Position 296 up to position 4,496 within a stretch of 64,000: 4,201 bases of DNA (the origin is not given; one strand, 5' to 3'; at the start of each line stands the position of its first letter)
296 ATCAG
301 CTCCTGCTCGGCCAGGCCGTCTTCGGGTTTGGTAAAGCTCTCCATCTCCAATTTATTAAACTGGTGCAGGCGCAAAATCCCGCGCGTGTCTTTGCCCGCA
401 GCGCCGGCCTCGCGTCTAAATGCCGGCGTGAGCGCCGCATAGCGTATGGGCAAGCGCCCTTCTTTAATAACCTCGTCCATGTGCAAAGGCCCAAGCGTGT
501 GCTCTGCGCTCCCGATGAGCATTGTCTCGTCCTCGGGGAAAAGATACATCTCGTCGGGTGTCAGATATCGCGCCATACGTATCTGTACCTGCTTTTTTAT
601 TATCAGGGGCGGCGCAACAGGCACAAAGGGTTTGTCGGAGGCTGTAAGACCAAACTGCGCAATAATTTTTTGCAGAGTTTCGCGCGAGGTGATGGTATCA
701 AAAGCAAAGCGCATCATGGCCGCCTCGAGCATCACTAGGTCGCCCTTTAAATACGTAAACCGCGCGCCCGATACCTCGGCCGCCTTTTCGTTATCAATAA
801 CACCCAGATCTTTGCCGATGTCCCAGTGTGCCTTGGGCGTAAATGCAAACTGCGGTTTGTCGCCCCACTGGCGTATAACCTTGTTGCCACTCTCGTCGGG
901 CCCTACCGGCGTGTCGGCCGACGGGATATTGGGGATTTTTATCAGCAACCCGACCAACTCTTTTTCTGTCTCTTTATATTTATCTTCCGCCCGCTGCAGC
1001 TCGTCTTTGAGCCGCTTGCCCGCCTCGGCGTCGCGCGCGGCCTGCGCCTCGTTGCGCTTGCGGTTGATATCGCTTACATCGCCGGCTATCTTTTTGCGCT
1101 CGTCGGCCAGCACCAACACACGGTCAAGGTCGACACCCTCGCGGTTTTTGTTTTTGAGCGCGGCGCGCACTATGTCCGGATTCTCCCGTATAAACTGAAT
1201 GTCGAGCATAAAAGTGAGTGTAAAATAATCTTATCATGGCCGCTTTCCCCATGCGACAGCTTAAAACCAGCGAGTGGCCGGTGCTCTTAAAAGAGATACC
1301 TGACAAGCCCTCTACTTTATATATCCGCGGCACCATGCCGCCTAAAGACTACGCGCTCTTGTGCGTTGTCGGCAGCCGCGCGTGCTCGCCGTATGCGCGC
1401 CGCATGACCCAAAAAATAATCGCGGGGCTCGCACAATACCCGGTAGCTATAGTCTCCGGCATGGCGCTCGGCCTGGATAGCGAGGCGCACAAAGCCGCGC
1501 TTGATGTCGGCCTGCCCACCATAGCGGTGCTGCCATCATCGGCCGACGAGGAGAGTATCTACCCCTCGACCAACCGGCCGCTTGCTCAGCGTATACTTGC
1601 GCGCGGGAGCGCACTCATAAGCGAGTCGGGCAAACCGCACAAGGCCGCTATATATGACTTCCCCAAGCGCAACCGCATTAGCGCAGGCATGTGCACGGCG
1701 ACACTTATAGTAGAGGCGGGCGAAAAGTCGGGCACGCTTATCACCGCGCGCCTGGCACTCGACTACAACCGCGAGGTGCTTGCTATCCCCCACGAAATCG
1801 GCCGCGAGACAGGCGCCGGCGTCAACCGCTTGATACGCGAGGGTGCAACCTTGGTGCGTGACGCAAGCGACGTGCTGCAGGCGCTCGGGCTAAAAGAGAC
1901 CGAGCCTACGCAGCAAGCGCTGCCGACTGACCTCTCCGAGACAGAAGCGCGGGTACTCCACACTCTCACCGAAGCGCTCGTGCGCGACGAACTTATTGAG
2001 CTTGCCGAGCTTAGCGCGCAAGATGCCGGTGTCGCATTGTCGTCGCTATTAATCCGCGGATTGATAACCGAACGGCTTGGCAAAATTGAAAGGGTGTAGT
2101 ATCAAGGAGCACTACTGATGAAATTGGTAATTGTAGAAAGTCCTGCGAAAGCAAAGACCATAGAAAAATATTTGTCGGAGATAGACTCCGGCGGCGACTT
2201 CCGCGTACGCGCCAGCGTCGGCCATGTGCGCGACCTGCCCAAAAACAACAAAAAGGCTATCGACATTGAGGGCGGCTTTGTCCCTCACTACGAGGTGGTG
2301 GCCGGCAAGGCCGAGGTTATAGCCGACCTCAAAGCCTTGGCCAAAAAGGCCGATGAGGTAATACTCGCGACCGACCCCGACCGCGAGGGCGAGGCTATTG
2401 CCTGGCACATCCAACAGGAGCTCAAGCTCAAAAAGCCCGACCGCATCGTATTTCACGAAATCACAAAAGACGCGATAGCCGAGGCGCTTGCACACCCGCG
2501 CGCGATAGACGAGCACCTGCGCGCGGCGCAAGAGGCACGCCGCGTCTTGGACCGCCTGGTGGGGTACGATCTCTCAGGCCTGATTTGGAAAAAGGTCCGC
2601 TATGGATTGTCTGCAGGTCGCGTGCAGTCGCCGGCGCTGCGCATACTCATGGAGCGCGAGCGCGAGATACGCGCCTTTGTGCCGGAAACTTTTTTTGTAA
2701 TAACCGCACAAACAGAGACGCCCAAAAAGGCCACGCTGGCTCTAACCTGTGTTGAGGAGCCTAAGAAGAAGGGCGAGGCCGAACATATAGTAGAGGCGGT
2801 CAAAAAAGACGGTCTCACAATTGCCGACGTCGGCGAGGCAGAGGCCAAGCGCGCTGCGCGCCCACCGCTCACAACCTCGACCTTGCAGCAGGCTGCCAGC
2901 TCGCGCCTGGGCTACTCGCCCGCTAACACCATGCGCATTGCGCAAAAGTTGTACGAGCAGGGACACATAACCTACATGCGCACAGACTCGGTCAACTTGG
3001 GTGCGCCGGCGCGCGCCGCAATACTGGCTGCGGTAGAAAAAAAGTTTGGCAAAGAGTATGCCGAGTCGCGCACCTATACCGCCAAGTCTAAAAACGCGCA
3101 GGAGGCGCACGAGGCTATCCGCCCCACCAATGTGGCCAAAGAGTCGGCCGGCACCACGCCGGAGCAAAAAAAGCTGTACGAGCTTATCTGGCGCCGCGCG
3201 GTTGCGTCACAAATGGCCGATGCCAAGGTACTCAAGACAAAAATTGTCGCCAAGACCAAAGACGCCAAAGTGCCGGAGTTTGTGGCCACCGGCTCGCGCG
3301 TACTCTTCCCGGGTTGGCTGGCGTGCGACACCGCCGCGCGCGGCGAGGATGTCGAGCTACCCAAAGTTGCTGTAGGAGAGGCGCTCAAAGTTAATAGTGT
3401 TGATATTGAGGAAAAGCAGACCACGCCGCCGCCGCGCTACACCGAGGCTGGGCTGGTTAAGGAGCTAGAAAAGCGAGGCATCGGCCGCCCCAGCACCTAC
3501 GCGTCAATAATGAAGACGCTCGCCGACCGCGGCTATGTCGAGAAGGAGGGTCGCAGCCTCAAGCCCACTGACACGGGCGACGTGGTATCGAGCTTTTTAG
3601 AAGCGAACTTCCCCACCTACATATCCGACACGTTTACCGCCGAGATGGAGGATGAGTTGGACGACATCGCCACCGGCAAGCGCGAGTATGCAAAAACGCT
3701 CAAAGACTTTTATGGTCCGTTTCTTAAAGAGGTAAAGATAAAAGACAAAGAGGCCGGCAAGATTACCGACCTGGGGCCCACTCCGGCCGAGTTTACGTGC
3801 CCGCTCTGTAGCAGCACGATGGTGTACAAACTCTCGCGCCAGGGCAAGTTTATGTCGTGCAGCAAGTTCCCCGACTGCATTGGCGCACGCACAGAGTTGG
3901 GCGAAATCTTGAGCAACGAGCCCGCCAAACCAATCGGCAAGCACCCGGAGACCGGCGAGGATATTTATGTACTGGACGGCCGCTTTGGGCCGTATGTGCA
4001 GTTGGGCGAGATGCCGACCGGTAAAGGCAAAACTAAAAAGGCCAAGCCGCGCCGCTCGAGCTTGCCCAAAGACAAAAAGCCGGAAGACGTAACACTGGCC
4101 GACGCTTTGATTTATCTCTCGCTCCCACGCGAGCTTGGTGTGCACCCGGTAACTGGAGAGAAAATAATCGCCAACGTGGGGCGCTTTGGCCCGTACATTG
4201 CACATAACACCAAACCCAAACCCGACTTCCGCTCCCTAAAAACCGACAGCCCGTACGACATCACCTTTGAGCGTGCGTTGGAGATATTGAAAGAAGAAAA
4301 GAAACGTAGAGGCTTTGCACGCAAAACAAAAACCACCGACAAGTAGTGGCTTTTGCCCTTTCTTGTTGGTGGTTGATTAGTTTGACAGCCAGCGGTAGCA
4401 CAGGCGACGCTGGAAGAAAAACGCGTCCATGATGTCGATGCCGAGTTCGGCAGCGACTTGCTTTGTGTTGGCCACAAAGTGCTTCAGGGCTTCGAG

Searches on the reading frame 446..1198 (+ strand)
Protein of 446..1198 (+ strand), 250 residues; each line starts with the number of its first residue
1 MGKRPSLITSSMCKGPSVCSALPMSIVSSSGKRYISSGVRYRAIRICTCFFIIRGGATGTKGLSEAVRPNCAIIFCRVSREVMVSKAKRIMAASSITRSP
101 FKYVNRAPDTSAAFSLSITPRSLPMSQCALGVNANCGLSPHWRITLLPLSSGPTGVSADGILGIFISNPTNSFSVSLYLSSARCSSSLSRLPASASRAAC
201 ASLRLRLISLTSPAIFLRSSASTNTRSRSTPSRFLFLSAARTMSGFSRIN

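Call 60: search_protein_families(library=pfam, proteins=[window:446-1198:+], max_evalue=0.0001)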
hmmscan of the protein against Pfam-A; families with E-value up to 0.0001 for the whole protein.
window:446-1198:+ (250 aa): 0 families

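Call 67: find_encoding_contigs(protein=window:446-1198:+, flank=10000, max_places=4)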
Protein window:446-1198:+ (250 aa): no gene with exactly this product is on record in the collection.

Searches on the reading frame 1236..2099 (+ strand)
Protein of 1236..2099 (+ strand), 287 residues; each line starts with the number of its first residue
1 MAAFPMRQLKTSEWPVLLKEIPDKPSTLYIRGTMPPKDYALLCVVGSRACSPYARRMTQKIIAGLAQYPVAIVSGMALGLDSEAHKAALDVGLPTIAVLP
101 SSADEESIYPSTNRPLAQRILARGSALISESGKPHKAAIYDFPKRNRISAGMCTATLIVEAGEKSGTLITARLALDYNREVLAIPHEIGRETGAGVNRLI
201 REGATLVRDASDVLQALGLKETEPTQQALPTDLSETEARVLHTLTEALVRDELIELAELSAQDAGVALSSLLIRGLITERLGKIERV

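Call 60: search_protein_families(library=pfam, proteins=[window:1236-2099:+], max_evalue=0.0001)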
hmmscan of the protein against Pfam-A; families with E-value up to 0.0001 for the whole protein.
window:1236-2099:+ (287 aa): 1 family
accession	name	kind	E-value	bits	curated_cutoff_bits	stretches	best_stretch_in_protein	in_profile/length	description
PF02481.21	DNA_processg_A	-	3.6e-63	213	29.6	1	9-208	12-211/212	DNA recombination-mediator protein A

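Call 68: find_homologous_proteins(query=window:1236-2096:+, max_evalue=1e-30)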
Query window:1236-2096:+ (287 aa): 3256 proteins with E <= 1e-30 among 8000 candidates; the best 120 are listed.
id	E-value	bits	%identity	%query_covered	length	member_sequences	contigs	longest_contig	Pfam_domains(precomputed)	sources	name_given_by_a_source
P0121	2.0e-174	597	100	98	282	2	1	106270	PF02481.22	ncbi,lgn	-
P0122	3.2e-140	485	80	99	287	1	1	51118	PF02481.22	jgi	jgi:DNA processing protein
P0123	1.8e-139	482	80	99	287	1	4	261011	PF02481.22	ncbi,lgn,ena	-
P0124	2.3e-139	482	80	99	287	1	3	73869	PF02481.22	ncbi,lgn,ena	-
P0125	6.4e-138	477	79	99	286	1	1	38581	PF02481.22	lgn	-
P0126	6.6e-138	477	78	99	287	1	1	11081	PF02481.22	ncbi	-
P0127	7.1e-138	477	80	99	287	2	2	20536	PF02481.22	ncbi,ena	ncbi:MAG: DNA-processing protein DprA [Patescibacteria group bacterium]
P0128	1.7e-137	476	79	99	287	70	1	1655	PF02481.22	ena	-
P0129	8.5e-137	473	79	99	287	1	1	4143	PF02481.22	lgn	-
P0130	1.7e-136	472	78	99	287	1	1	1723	PF02481.22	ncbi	-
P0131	1.9e-136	472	79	99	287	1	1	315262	PF02481.22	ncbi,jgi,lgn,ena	jgi:DNA processing protein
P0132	3.3e-136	471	78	99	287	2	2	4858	PF02481.22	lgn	-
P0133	6.1e-135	467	78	99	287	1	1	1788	PF02481.22,PF17782.8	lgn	-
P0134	1.3e-134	466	79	99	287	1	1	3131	PF02481.22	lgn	-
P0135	1.5e-134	466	76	99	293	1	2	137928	PF02481.22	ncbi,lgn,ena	-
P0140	1.3e-133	463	79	98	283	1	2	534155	PF02481.22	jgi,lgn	-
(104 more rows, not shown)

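Call 69: find_encoding_contigs(protein=P0121, flank=10000, max_places=3)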
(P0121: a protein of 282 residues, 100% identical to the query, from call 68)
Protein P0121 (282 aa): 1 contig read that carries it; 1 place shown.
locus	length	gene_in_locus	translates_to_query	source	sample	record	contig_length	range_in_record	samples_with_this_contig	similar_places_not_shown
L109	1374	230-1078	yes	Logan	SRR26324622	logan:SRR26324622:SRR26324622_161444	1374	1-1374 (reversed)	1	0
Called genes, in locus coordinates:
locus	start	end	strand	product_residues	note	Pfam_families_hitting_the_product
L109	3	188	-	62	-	?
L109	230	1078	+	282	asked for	PF02481:DNA_processg_A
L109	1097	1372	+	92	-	?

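Call 70: find_encoding_contigs(protein=P0140, flank=10000, max_places=2)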
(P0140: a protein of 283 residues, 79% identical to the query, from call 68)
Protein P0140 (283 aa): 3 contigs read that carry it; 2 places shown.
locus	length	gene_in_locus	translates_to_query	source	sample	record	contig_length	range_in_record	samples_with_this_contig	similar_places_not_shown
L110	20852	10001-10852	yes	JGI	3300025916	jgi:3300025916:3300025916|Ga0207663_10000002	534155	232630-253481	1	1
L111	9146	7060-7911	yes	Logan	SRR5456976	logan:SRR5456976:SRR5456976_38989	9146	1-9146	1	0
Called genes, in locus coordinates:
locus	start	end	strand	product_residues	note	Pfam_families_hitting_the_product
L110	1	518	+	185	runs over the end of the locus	-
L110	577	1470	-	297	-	PF04024:PspC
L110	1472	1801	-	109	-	PF03551:PadR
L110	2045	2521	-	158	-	PF06983:3-dmu-9_3-mt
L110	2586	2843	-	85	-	-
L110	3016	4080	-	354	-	PF05496:RuvB_N (weak), PF13177:DNA_pol3_delta2, PF00004:AAA, PF13177:DNA_pol3_delta2, PF12169:DNA_pol3_gamma3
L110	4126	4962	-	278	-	-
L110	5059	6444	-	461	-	PF02195:ParB_N, PF17762:HTH_ParB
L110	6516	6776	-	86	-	-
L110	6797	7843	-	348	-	PF01207:Dus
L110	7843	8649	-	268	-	-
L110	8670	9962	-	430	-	PF02403:Seryl_tRNA_N, PF00587:tRNA-synt_2b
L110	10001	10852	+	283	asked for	PF02481:DNA_processg_A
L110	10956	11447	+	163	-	PF07750:GcrA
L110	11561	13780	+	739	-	PF01751:Toprim, PF01131:Topoisom_bac, PF01396:Zn_ribbon_Top1, PF13368:Toprim_C_rpt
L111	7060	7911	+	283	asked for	PF02481:DNA_processg_A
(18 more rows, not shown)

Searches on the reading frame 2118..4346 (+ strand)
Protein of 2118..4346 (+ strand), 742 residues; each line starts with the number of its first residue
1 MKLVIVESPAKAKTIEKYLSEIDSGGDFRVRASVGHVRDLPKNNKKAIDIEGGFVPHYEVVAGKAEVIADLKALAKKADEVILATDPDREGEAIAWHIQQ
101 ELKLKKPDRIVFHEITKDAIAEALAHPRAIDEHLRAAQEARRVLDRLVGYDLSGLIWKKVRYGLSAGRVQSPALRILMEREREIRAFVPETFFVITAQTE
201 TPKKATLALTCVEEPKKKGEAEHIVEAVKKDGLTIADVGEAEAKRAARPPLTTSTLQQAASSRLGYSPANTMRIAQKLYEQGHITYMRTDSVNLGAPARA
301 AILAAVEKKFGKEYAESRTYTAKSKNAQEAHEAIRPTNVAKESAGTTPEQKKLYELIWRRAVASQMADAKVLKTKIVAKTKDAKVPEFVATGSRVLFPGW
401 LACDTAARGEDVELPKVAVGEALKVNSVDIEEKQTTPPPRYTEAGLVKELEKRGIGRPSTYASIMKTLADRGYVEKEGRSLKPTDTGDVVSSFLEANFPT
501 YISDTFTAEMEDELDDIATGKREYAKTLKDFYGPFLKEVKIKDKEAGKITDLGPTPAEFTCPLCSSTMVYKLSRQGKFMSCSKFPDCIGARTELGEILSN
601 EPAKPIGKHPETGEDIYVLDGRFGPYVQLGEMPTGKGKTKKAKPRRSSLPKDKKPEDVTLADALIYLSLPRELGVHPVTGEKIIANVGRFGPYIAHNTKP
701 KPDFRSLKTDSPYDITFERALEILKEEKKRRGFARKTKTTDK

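Call 18: search_protein_families(library=pfam, proteins=[window:2118-4346:+], max_evalue=0.001)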
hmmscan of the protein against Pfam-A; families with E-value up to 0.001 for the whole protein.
window:2118-4346:+ (742 aa): 5 families
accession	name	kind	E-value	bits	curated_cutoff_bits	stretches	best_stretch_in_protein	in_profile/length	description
PF01131.25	Topoisom_bac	-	1.8e-124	416.4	35.1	1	130-528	2-410/411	DNA topoisomerase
PF13368.11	Toprim_C_rpt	-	3.3e-33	113.8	22.3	2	609-673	1-52/57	Topoisomerase C-terminal repeat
PF01751.28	Toprim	-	1e-23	83.8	23.1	1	2-115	1-96/96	Toprim domain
PF01396.24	Zn_ribbon_Top1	-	8.2e-11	42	32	1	560-587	3-30/39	Topoisomerase DNA binding C4 zinc finger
PF13662.12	Toprim_4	-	0.00013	22.6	25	1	70-103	41-75/85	Toprim domain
